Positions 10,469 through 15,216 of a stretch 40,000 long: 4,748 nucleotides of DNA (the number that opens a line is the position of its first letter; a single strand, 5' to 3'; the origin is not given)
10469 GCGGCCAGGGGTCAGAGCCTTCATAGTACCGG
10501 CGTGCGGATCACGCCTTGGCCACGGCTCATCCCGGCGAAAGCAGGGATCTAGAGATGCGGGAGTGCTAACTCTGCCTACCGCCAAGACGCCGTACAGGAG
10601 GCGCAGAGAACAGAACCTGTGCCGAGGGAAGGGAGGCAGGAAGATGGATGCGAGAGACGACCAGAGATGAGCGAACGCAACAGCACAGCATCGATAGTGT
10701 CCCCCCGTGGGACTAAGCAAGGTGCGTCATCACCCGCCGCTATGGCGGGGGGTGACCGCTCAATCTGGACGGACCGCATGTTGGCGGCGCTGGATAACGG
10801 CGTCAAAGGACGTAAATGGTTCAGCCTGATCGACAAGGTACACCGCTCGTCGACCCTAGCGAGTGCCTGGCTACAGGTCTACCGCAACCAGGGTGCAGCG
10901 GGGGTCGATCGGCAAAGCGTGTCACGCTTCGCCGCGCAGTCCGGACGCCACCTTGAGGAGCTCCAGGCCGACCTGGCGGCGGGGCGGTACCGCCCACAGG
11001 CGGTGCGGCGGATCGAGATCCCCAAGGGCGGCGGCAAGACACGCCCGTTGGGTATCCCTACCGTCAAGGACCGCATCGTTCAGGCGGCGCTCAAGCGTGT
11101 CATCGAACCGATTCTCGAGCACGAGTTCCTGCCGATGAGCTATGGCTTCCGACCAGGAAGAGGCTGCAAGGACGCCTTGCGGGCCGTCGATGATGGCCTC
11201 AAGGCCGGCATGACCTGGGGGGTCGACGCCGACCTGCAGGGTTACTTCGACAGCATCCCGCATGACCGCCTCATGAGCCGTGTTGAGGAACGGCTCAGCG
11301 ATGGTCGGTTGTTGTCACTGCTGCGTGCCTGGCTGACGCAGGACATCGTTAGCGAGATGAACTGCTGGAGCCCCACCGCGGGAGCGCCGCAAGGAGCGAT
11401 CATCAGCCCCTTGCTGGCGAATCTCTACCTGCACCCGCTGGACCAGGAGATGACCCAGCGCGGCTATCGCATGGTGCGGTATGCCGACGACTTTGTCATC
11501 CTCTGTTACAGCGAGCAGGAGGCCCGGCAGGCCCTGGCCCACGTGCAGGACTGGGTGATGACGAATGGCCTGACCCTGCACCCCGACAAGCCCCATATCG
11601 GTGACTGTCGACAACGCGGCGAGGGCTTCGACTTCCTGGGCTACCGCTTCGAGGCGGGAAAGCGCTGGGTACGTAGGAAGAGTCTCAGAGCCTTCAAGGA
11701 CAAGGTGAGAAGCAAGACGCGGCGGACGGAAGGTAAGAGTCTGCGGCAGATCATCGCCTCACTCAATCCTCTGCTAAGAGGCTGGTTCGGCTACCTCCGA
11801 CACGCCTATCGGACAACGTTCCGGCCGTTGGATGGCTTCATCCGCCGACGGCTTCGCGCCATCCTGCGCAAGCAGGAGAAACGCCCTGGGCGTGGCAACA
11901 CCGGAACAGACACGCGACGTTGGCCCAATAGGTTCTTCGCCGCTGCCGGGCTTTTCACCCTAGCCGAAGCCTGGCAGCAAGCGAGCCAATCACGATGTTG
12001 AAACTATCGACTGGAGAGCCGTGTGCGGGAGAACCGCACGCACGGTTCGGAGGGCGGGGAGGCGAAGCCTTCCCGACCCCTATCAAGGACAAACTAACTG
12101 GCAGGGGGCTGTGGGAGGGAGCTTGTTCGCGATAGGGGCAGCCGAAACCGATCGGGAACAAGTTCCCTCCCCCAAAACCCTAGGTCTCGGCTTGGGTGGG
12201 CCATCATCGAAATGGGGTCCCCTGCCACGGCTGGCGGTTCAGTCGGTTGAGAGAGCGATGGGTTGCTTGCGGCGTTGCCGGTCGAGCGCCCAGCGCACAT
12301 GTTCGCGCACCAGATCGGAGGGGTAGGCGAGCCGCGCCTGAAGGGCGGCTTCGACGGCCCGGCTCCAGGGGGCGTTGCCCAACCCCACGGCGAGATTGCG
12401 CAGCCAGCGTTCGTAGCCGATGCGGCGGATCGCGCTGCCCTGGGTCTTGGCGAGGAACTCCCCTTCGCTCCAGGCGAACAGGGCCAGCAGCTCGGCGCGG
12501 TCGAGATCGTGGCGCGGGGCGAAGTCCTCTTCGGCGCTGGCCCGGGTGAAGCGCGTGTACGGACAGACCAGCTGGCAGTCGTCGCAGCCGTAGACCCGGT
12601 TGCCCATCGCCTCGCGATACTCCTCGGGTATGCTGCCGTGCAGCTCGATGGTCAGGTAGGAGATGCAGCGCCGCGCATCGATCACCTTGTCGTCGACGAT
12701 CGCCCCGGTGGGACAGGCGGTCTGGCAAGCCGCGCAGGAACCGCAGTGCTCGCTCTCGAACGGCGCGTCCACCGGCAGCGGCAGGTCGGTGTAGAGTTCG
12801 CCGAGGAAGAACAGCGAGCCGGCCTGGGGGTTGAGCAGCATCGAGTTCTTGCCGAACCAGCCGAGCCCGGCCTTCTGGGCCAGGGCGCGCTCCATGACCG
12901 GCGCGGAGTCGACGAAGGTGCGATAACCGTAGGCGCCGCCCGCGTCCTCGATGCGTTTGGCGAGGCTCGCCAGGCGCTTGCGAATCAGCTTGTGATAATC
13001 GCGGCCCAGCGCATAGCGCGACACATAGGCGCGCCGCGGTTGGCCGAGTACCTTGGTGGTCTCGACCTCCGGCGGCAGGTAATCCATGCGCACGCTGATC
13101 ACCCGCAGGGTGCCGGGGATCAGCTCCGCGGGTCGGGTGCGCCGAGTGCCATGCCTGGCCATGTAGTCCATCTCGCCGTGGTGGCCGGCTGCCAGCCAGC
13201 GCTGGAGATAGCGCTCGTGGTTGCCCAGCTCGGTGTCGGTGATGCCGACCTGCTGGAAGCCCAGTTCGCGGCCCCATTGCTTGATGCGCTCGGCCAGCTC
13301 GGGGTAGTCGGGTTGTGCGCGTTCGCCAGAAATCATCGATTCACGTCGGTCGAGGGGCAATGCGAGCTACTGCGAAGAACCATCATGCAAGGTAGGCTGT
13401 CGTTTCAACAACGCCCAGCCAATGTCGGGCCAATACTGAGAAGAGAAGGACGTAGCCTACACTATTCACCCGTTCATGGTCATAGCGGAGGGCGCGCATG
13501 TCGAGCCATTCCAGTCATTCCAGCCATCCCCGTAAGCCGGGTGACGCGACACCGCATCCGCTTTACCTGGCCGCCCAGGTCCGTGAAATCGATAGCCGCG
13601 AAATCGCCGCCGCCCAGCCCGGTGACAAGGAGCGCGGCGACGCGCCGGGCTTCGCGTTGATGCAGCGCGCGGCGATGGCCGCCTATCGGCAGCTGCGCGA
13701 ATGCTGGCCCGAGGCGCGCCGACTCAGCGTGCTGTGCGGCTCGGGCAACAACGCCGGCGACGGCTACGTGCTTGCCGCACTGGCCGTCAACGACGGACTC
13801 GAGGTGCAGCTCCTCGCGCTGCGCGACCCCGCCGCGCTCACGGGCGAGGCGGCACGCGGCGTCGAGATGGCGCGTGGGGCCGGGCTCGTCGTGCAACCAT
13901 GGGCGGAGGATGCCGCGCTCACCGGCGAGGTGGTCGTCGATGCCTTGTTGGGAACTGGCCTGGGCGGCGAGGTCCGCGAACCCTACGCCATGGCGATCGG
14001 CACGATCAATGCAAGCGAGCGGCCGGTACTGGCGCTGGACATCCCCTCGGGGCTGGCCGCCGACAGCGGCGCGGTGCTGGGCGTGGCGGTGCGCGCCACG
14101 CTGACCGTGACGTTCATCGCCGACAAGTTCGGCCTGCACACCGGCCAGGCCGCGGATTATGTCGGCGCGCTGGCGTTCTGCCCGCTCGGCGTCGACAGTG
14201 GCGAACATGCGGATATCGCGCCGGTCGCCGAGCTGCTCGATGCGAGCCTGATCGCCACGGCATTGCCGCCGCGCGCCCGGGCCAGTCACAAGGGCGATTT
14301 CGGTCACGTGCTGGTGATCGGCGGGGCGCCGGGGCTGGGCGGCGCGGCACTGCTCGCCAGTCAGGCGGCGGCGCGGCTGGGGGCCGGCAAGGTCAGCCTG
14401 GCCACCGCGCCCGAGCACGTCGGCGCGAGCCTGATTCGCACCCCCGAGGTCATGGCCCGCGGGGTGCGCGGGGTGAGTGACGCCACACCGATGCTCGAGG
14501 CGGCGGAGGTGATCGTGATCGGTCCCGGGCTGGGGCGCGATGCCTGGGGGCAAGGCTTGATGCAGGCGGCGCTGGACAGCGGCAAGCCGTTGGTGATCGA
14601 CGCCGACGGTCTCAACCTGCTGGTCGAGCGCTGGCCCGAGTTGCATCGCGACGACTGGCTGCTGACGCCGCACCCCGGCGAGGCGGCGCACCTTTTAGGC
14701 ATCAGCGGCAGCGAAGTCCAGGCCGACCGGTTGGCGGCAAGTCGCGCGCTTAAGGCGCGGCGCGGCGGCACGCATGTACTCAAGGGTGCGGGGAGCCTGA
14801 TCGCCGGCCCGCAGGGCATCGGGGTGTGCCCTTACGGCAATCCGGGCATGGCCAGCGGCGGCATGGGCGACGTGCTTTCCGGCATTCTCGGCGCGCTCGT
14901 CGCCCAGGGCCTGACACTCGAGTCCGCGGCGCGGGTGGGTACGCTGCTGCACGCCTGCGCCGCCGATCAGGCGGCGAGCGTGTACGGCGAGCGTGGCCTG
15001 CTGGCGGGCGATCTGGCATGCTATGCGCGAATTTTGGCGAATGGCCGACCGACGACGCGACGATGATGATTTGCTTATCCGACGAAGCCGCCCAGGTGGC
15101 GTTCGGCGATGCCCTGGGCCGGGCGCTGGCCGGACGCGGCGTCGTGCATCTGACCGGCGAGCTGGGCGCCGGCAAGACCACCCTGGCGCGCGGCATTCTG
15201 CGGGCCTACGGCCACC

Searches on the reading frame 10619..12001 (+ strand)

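Call 90: search_protein_families(library=pfam, proteins=[window:10619-12001:+], max_evalue=0.00001)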
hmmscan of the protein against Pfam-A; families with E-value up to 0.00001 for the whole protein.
window:10619-12001:+ (460 aa): 2 families
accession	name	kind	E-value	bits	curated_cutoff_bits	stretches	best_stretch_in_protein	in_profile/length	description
PF00078.32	RVT_1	-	1.3e-38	133.2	29.6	1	134-343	1-204/205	Reverse transcriptase (RNA-dependent DNA polymerase)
PF08388.16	GIIM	-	1.8e-16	60.3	23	1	357-425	2-72/80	Group II intron, maturase-specific domain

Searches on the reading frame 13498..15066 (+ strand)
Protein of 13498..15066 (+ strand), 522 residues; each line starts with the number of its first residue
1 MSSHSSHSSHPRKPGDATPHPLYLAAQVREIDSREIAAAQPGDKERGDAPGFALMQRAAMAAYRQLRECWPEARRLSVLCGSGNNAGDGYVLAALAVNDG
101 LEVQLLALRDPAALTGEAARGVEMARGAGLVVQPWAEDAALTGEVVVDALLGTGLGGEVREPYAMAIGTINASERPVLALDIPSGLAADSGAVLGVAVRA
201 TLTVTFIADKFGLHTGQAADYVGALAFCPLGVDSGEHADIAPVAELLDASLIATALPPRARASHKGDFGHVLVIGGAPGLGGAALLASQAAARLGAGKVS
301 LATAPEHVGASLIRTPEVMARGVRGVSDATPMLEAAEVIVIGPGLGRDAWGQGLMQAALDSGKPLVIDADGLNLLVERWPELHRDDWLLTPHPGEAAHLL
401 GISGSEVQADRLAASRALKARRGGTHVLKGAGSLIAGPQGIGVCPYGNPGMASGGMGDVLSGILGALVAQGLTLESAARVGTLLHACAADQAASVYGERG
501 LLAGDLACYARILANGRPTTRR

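Call 90: search_protein_families(library=pfam, proteins=[window:13498-15066:+], max_evalue=0.00001)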
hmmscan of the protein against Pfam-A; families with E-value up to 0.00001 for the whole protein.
window:13498-15066:+ (522 aa): 2 families
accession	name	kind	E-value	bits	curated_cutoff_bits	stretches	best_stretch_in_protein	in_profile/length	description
PF01256.23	Carb_kinase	-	9e-52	176.4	27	1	271-509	1-239/242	NAD(P)H-hydrate dehydratase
PF03853.21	YjeF_N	-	3.2e-44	151.3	24.9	1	53-210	3-167/169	YjeF-related protein N-terminus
